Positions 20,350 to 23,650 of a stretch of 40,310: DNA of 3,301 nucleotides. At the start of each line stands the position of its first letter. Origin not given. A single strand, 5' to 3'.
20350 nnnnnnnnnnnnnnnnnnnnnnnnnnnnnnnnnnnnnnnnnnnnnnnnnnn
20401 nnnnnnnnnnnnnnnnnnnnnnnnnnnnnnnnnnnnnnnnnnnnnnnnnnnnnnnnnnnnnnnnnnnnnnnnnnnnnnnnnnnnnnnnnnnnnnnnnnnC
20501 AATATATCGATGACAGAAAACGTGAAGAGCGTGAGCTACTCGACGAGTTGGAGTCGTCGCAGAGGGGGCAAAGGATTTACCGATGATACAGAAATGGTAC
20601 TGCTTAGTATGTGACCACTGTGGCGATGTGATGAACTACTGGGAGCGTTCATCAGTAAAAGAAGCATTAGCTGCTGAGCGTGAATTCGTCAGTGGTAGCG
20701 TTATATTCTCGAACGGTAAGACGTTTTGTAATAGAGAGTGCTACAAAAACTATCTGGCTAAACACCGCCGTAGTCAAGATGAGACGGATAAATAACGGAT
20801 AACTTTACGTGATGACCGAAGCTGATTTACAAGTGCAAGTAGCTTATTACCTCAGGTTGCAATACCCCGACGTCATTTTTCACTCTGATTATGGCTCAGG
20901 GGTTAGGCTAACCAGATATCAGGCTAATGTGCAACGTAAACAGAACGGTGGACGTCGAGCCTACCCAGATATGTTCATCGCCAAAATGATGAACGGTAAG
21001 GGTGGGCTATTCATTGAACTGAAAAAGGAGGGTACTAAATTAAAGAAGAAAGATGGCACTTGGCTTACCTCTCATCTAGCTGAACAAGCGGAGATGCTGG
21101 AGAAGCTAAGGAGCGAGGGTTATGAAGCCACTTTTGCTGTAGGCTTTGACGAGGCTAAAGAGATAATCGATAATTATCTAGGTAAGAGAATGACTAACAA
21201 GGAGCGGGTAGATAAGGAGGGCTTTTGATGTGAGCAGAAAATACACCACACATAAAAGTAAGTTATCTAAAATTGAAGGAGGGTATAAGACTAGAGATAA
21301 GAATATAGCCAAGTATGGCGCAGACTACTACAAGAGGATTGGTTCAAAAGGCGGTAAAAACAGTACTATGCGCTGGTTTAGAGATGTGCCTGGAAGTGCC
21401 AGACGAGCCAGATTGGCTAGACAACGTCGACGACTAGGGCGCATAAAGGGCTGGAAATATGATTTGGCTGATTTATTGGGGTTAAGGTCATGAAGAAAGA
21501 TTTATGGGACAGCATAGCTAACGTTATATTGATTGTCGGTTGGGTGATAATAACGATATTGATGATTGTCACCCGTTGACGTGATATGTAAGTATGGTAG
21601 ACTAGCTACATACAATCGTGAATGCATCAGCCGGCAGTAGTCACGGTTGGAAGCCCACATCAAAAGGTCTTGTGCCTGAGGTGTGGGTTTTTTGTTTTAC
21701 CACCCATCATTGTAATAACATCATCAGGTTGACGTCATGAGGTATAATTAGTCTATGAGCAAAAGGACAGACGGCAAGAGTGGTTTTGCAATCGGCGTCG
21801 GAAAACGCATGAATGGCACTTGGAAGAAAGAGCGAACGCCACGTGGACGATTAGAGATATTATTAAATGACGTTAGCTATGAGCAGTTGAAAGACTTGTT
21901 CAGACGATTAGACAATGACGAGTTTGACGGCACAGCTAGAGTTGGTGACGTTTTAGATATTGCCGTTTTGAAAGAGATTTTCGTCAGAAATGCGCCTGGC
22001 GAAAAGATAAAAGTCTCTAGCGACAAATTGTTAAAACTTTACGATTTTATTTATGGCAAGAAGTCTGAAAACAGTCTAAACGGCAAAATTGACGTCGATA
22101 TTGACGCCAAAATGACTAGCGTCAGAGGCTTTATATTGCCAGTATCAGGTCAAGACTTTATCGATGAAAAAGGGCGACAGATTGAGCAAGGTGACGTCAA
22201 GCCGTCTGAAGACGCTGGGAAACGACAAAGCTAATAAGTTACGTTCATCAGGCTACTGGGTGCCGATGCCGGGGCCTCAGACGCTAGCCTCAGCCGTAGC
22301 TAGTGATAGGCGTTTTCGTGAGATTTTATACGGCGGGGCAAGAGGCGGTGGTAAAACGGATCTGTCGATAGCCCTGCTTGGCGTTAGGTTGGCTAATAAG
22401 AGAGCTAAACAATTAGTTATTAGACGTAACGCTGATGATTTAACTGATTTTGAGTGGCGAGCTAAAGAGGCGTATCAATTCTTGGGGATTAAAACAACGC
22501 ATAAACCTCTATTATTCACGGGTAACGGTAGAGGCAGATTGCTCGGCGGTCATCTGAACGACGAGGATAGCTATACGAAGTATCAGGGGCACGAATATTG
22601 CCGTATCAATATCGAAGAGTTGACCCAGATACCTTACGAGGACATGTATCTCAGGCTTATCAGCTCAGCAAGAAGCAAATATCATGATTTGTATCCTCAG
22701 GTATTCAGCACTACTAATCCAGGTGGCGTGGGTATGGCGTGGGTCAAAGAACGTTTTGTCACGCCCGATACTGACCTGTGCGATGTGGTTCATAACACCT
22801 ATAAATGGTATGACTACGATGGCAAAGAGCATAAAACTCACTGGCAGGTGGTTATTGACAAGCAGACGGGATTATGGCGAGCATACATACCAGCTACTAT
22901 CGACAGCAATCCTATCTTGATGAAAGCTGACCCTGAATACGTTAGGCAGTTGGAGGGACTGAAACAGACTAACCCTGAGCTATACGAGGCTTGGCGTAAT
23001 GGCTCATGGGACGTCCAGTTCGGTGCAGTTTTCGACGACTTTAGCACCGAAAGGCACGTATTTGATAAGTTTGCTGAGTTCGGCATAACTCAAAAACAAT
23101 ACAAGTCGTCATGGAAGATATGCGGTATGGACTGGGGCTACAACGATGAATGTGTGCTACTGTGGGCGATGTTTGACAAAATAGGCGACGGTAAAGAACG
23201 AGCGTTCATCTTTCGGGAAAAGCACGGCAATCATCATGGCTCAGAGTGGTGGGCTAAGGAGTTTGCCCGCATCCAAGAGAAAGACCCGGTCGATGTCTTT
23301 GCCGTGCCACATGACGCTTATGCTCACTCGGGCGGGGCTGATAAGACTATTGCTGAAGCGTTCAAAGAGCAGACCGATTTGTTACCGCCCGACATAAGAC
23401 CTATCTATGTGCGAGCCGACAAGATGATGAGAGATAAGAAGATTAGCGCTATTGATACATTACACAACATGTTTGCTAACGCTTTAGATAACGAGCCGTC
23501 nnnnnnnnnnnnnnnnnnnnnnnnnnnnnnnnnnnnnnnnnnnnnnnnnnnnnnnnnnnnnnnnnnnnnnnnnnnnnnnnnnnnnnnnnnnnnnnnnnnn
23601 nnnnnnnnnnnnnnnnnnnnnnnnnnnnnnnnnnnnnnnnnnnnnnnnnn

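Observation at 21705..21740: Perfect 36-bp inverted repeat placed at the head of both divergent late (structural) operons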

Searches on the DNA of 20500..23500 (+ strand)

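Call 5: search_dna_similar(query=window:20500-23500:+, collection=phages, mode=near, max_rows=30)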
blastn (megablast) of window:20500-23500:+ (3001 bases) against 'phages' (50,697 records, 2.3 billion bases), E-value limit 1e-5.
No match.

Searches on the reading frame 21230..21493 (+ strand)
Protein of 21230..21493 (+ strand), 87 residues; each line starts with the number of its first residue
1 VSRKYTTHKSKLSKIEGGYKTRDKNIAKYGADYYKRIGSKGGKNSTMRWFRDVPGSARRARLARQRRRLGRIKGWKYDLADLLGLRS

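Call 7: search_protein_families(library=phrogs, proteins=[window:21230-21493:+])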
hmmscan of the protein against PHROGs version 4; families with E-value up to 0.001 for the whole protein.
window:21230-21493:+ (87 aa): 0 families

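Call 22: search_protein_families(library=pfam, max_evalue=0.01, proteins=[window:21230-21493:+])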
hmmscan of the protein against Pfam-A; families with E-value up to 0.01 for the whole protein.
window:21230-21493:+ (87 aa): 0 families

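Call 53: find_encoding_contigs(protein=window:21230-21493:+, flank=1500, max_places=10)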
Protein window:21230-21493:+ (87 aa): 23 contigs read that carry it; 10 places shown.
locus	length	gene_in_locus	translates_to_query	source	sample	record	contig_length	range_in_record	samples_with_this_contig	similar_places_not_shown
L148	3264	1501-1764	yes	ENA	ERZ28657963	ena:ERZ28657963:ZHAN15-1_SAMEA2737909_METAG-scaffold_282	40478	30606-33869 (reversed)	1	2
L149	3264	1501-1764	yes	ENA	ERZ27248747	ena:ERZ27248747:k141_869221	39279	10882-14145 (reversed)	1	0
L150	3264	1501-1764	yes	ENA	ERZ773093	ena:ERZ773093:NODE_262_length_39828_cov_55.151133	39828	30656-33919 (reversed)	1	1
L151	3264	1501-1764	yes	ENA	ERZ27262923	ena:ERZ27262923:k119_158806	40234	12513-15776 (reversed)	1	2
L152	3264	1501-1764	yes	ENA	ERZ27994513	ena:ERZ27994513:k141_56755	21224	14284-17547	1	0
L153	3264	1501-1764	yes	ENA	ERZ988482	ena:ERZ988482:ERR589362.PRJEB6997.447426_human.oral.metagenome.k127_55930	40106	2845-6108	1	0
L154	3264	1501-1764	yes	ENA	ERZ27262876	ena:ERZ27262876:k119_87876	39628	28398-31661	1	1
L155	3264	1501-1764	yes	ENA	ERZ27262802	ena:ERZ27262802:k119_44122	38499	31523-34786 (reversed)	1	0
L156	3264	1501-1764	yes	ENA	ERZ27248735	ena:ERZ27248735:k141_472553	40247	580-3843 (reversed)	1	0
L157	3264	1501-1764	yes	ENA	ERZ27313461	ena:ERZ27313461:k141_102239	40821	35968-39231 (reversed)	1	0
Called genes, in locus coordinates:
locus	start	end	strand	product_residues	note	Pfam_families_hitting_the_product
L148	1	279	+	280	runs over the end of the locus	PF08433:KTI12, PF13238:AAA_18 (weak), PF13671:AAA_33, PF25109:HAD_PNKP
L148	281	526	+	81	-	-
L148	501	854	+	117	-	-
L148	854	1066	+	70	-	-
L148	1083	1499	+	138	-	-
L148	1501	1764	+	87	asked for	-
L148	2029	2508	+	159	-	-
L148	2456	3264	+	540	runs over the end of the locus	PF03237:Terminase_6N (weak), PF04466:Terminase_3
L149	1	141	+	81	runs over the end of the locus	-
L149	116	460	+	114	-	-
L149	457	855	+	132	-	-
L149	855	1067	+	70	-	-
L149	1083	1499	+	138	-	-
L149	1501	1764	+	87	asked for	-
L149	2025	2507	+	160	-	-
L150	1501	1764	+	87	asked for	-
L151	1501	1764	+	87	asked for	-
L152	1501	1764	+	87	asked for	-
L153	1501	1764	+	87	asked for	-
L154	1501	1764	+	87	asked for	-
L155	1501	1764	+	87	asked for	-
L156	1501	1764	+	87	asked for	-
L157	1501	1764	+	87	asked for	-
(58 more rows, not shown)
